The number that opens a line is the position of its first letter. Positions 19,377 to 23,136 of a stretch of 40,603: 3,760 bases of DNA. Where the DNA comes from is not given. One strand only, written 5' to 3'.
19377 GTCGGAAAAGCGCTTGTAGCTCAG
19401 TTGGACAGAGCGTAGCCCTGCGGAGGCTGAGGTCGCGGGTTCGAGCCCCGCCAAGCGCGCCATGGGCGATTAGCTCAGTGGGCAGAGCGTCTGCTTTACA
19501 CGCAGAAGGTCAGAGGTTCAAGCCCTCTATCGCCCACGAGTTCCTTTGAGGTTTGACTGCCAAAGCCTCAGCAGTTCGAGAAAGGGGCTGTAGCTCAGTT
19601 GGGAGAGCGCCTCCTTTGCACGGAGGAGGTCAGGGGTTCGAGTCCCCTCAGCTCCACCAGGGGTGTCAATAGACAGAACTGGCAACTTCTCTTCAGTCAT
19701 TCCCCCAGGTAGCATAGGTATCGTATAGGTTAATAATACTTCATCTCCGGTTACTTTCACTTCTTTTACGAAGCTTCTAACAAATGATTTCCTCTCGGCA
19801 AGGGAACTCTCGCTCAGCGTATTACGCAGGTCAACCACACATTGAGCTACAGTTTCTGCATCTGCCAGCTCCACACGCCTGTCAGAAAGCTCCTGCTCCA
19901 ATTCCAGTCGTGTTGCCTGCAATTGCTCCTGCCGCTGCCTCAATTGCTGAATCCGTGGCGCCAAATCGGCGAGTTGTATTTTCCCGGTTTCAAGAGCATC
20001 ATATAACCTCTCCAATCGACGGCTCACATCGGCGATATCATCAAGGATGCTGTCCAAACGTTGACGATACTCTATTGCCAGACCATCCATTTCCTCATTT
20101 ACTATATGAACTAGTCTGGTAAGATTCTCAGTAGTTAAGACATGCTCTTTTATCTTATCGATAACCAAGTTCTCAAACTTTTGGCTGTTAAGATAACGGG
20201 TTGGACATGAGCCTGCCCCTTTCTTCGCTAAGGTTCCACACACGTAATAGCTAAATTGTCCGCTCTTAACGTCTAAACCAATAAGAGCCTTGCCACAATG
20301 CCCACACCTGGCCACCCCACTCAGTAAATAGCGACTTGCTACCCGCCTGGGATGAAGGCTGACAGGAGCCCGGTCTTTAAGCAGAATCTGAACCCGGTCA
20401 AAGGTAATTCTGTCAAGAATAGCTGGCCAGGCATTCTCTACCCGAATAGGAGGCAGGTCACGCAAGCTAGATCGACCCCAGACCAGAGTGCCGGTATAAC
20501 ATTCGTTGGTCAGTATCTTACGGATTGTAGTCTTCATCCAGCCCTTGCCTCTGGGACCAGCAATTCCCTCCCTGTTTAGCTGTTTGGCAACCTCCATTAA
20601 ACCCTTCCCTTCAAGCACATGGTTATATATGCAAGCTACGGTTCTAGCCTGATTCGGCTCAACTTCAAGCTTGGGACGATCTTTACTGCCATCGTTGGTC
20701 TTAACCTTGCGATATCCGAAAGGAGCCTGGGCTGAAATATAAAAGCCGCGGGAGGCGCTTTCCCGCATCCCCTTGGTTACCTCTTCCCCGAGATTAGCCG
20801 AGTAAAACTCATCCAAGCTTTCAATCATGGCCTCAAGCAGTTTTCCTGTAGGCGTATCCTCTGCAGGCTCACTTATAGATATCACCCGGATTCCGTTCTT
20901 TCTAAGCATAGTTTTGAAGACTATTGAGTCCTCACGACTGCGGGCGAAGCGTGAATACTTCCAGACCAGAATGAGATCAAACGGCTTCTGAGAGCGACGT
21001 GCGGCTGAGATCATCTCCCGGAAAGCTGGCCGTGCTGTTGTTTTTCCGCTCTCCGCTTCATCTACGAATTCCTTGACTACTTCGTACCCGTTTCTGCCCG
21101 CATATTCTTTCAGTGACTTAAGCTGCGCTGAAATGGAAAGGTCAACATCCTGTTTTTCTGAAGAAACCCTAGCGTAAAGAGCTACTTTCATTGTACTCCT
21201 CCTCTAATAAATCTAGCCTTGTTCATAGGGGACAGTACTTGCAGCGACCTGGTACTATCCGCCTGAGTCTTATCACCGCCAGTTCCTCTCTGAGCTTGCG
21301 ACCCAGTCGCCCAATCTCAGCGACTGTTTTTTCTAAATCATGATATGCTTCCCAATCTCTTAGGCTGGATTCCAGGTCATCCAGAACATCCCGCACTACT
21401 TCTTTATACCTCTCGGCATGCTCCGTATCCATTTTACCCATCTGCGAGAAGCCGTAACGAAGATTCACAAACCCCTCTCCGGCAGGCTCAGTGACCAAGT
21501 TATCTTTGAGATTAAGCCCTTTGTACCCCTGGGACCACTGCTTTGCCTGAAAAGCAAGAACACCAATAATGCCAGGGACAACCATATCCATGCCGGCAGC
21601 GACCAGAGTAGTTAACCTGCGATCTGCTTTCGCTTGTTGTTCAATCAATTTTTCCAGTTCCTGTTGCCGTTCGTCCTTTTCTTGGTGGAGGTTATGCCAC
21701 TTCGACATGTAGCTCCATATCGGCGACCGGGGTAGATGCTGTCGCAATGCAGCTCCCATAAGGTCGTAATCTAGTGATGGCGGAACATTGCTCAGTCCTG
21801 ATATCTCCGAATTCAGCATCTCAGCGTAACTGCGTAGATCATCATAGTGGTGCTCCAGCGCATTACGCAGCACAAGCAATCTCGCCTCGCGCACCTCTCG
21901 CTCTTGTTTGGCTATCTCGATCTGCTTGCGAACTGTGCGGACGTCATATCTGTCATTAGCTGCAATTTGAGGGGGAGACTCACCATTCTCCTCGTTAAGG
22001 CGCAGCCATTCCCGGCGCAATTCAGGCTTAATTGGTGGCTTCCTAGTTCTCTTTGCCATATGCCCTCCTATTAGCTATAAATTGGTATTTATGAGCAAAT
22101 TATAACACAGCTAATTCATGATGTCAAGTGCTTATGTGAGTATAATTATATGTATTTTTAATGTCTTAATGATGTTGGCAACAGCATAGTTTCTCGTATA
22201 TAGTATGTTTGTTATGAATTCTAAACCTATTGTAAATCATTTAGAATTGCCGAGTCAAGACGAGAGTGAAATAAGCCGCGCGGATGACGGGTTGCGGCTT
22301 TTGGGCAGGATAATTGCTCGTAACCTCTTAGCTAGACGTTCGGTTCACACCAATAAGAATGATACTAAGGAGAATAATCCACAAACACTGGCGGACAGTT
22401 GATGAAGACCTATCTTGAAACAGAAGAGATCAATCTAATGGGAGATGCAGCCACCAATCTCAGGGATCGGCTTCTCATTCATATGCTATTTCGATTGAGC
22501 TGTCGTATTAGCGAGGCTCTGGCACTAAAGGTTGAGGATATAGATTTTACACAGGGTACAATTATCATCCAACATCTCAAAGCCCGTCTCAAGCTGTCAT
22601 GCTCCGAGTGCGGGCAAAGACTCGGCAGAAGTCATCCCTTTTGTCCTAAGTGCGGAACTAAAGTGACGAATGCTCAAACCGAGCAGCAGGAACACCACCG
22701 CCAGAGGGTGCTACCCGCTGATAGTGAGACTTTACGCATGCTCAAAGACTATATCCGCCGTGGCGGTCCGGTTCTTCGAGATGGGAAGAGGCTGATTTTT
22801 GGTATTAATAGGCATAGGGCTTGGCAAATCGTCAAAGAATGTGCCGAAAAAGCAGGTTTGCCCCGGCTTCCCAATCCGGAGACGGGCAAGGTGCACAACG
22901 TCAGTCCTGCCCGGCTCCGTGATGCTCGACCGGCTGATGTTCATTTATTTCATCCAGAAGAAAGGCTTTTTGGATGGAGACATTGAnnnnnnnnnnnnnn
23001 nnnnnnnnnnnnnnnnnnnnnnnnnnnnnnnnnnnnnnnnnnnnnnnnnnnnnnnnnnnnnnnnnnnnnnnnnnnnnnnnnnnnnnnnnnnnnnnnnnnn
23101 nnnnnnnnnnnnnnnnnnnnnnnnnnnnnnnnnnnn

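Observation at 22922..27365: Translationally coupled type-IIG-like methyltransferase and AIPR protein: candidate two-gene defence cassette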

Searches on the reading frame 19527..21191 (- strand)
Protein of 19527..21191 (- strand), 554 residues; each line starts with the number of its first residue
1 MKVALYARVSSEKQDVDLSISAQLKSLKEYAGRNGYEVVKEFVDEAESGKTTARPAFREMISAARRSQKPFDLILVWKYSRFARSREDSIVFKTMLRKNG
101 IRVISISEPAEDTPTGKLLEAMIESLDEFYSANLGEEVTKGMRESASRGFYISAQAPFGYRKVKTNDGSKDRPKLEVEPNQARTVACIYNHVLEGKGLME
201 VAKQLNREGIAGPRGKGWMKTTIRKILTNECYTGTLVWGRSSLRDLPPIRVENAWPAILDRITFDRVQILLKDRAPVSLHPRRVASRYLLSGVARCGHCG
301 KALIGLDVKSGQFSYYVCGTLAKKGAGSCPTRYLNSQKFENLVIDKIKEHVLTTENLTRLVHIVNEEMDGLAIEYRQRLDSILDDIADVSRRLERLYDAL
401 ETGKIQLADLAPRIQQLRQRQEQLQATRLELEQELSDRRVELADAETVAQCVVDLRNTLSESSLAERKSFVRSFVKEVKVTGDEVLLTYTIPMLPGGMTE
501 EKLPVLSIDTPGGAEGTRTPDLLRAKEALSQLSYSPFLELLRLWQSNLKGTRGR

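Call 6: search_protein_families(library=pfam, proteins=[window:19527-21191:-], max_evalue=0.01)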
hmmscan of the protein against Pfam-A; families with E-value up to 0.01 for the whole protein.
window:19527-21191:- (554 aa): 3 families
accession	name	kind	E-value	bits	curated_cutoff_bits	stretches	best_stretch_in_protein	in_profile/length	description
PF00239.26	Resolvase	-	3.9e-34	118.3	23.3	1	3-149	1-143/145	Resolvase, N terminal domain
PF07508.19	Recombinase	-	6.7e-21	74.9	21.1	1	179-274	1-102/102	Recombinase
PF13408.12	Zn_ribbon_recom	-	6.6e-12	46.1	25.3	1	289-348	1-58/58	Recombinase zinc beta ribbon domain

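Call 7: search_protein_families(library=padloc, proteins=[window:19527-21191:-], max_evalue=0.01)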
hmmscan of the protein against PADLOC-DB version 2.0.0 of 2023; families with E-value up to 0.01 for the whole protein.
window:19527-21191:- (554 aa): 1 family
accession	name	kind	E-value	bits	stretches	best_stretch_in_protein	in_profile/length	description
PDLC02723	PbeC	-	0.0032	14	1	339-463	362-479/618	PbeC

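Call 46: search_protein_families(library=ncbifam, proteins=[window:19527-21191:-], max_evalue=0.001)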
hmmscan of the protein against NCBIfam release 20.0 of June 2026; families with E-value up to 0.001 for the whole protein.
window:19527-21191:- (554 aa): 6 families
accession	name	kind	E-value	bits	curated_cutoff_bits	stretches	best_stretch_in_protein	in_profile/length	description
NF047343.1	SCCmet_CcrB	equivalog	6.3e-43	147.2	900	1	2-480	8-492/542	cassette chromosome recombinase CcrB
NF047344.1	SCCmet_CcrA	equivalog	6.8e-31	107.8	700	1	5-422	6-385/442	cassette chromosome recombinase CcrA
NF041201.1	recomb_XisF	equivalog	5e-27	94.9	375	1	6-480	4-462/465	fdxN element excision recombinase XisF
NF047347.1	SCCmet_CcrC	equivalog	6.6e-20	71.1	900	1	2-428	4-449/558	cassette chromosome recombinase CcrC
NF033518.0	transpos_IS607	equivalog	1.8e-11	44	110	1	2-129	55-174/187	IS607 family transposase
NF049883.1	resolv_YneB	equivalog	5.7e-11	42.3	175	1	3-151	2-148/211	YneB family resolvase-like protein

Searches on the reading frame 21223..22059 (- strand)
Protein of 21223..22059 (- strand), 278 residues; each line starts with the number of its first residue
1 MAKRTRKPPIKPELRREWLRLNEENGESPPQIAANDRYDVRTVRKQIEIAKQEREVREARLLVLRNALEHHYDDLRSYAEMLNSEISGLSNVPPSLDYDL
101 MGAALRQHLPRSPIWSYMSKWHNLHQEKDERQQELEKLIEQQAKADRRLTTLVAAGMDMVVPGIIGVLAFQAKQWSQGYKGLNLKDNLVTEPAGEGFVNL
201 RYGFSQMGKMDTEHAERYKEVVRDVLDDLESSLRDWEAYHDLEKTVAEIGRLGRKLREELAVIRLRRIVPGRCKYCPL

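Call 6: search_protein_families(library=pfam, proteins=[window:21223-22059:-], max_evalue=0.01)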
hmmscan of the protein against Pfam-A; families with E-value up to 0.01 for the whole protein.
window:21223-22059:- (278 aa): 0 families

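Call 7: search_protein_families(library=padloc, proteins=[window:21223-22059:-], max_evalue=0.01)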
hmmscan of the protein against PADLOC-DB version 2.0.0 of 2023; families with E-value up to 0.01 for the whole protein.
window:21223-22059:- (278 aa): 0 families

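Call 46: search_protein_families(library=ncbifam, proteins=[window:21223-22059:-], max_evalue=0.001)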
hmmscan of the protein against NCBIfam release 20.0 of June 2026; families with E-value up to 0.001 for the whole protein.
window:21223-22059:- (278 aa): 0 families

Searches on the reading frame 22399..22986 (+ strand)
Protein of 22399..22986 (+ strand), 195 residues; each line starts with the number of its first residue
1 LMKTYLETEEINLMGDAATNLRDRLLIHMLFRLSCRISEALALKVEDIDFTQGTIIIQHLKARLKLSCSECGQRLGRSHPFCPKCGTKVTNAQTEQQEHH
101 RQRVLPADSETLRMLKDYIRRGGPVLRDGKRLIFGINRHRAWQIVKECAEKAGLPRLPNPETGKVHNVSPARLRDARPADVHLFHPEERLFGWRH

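Call 6: search_protein_families(library=pfam, proteins=[window:22399-22986:+], max_evalue=0.01)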
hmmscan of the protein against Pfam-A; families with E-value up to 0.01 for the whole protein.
window:22399-22986:+ (195 aa): 8 families
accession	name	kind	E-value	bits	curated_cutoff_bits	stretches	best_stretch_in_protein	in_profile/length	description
PF00589.27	Phage_integrase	-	5.8e-09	36.4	27.1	1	6-63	3-64/172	Phage integrase family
PF13248.11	Zn_ribbon_3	-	3.3e-05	23.6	27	1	66-88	3-25/26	zinc-ribbon domain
PF13240.11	Zn_Ribbon_1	-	7.1e-05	22.9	25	1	68-89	2-23/23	zinc-ribbon domain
PF09297.16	Zn_ribbon_NUD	-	0.00041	20.4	24.8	1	77-90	1-14/32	NADH pyrophosphatase zinc ribbon domain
PF12773.13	DZR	-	0.00062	20.3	27.3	1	68-87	1-20/45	Double zinc ribbon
PF18912.6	DZR_2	-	0.0014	18.9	27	1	65-92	21-49/56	Double zinc ribbon domain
PF14803.11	Zn_ribbon_Nudix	-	0.0064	16.8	25.6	0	81-101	2-22/34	Nudix N-terminal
PF17032.10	Zn_ribbon_15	-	0.0088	17.3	28.9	0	61-86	48-73/73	zinc-ribbon family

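Call 7: search_protein_families(library=padloc, proteins=[window:22399-22986:+], max_evalue=0.01)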
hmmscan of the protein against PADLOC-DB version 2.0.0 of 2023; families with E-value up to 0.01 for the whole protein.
window:22399-22986:+ (195 aa): 0 families

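Call 46: search_protein_families(library=ncbifam, proteins=[window:22399-22986:+], max_evalue=0.001)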
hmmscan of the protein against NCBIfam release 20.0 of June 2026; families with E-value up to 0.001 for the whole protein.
window:22399-22986:+ (195 aa): 8 families
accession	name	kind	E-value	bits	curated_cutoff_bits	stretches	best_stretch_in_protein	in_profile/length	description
NF040815.2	recomb_XerA_Arch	equivalog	5e-15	55.8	220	1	2-59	93-150/263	site-specific tyrosine recombinase/integron integrase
TIGR02225.1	recomb_XerD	equivalog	2.7e-10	40.1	329.6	1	16-58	119-161/290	site-specific tyrosine recombinase XerD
NF001399.0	PRK00283.1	subfamily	5.1e-08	32.5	279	1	16-57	129-170/300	tyrosine recombinase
TIGR02224.1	recomb_XerC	equivalog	8.4e-07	28.6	335.15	1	12-57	122-164/295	tyrosine recombinase XerC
NF007371.0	PRK09871.1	subfamily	3.6e-06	26.6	222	1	5-62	6-67/198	tyrosine-type DNA invertase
NF011946.0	PRK15417.1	equivalog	1.7e-05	24.1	435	1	22-61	132-171/337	integron integrase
NF002331.0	PRK01287.1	subfamily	0.00012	21.1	371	1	8-61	147-202/365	site-specific tyrosine recombinase XerC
TIGR02249.1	integrase_gron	subfamily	0.00015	21.3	265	1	21-61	116-156/315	integron integrase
